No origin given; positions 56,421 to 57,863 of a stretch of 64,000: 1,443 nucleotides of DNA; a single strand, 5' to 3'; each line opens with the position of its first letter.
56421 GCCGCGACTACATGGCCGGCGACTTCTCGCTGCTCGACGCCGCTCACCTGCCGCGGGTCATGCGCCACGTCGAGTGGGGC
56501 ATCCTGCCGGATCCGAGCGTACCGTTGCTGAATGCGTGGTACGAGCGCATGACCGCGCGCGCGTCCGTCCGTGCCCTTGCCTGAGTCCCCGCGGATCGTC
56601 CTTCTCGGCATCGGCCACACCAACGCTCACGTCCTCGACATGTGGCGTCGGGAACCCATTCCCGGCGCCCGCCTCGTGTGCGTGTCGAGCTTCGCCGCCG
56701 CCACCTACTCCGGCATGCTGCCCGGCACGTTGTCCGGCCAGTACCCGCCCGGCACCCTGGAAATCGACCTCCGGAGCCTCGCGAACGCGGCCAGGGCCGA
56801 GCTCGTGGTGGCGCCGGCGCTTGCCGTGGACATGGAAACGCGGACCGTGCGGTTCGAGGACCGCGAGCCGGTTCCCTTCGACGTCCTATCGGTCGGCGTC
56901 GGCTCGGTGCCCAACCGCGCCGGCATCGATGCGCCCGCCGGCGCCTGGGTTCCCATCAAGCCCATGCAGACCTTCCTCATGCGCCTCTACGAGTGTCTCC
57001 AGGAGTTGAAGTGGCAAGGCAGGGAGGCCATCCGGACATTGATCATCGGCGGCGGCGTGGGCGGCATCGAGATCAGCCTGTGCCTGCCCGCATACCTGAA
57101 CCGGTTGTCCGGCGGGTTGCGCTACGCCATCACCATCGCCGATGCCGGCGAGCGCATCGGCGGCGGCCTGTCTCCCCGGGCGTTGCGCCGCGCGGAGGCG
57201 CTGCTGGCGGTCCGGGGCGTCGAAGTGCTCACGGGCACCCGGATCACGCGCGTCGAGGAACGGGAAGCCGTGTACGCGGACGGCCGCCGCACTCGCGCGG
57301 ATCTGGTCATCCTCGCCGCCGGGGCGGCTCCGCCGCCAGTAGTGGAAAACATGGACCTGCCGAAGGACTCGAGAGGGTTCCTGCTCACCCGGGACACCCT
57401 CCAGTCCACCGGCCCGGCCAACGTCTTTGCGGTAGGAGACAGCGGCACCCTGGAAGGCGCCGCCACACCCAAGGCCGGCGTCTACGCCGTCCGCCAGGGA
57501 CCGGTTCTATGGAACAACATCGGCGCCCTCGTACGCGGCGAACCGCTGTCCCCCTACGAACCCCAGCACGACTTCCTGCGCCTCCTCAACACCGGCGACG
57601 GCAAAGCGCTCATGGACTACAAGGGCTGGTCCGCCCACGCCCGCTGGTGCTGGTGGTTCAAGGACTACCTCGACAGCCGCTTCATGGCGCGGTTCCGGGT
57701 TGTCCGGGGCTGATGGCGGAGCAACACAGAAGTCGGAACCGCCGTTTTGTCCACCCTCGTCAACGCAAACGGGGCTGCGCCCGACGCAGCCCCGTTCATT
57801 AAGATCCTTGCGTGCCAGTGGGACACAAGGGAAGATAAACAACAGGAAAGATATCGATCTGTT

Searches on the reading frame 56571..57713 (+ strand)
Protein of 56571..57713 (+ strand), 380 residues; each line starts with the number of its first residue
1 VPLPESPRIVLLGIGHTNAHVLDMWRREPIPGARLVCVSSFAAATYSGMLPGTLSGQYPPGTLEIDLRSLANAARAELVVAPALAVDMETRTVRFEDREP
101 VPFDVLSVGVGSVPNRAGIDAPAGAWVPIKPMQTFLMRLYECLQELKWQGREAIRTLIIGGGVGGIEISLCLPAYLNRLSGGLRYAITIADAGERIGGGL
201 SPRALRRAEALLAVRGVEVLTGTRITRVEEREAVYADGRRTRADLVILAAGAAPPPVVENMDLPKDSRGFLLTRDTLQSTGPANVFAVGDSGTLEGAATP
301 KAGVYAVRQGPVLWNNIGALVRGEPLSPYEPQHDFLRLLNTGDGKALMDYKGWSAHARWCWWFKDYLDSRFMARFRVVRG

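Call 96: find_related_loci(query=window:56571-57713:+, collection=metagenome_contigs, flank=7000)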
Query window:56571-57713:+ (380 aa) in metagenome_contigs; peptide patterns used: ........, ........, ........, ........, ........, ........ (x = any residue, [..] = any of these).
147 stretches matched a pattern; 4 encode a relative of the query (tblastn E <= 1e-3); 4 distinct loci.
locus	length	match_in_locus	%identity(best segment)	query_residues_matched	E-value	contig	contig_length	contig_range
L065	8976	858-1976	84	8-380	0e+0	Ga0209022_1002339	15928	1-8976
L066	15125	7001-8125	81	5-379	0e+0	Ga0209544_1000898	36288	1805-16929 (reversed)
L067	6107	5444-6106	81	8-228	2e-106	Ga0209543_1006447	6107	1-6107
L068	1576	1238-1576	65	3-114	6e-39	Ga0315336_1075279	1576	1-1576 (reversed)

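Call 100: search_solved_structures(query=L066:10370-10675:-, max_evalue=0.001)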
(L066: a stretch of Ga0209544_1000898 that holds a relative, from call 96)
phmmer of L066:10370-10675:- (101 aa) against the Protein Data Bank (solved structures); distinct sequences matched with E-value up to 0.001: 6.
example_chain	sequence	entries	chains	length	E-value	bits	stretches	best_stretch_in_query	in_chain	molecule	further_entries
4mct_B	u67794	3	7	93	8.8e-24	87.1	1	10-101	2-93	Killer protein | Endoribonuclease HigB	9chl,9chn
4mcx_B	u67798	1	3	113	8.9e-24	87.1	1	9-101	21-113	Killer protein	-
4px8_A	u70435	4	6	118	9.4e-23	83.8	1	11-101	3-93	Killer protein | Host inhibition of growth B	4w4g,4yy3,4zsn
4ypb_QY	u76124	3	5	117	6.6e-22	81.1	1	11-100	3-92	Host inhibition of growth B | Killer protein | Endoribonuclease HigB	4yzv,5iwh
5ixl_A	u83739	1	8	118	1.3e-21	80.1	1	11-101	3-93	Endoribonuclease HigB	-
6f8s_B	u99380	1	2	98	3e-07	34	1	11-101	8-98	Putative Killer protein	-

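Call 101: search_solved_structures(query=L066:11806-12144:+, max_evalue=0.001)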
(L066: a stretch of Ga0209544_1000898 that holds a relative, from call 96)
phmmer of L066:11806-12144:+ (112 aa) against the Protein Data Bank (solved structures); distinct sequences matched with E-value up to 0.001: 2.
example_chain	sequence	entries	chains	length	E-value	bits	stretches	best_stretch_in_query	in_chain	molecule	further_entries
8c24_A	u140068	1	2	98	5.6e-07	33.1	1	5-102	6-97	Toxin ParE1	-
3kxe_A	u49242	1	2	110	4.2e-06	30.3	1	10-104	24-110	Toxin protein parE-1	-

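Call 102: search_solved_structures(query=L066:10059-10370:-, max_evalue=0.001)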
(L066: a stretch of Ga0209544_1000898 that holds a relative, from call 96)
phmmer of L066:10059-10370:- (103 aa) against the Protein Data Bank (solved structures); distinct sequences matched with E-value up to 0.001: 12.
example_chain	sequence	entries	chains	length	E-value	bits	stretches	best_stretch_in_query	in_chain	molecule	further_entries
2icp_A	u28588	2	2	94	9.4e-14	54.7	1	6-96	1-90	antitoxin higa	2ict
6chv_A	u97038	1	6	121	3.3e-13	52.9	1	1-93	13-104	Antitoxin HigA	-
6cf1_A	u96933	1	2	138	4.8e-13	52.4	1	1-93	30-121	Antitoxin HigA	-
4mcx_A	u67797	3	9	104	1.9e-12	50.5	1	11-93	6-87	Antidote protein | Antitoxin HigA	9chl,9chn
4mct_A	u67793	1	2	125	3.3e-12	49.7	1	11-93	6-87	Antidote protein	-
6f8s_A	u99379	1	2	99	7.2e-12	48.6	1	10-87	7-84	XRE family transcriptional regulator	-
6f8h_A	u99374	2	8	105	9.2e-12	48.3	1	10-87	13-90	XRE family transcriptional regulator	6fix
2eby_A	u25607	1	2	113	2.1e-11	47.1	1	6-88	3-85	Putative HTH-type transcriptional regulator ybaQ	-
3cec_A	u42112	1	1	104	4.4e-09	39.7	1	8-84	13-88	Putative antidote protein of plasmid maintenance system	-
3trb_A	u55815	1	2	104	9.4e-09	38.7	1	4-90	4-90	Virulence-associated protein I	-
7csv_A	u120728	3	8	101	1.4e-08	38.1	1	9-84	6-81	HTH cro/C1-type domain-containing protein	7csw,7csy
6jpi_A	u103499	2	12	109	1.8e-08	37.8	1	9-84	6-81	HTH cro/C1-type domain-containing protein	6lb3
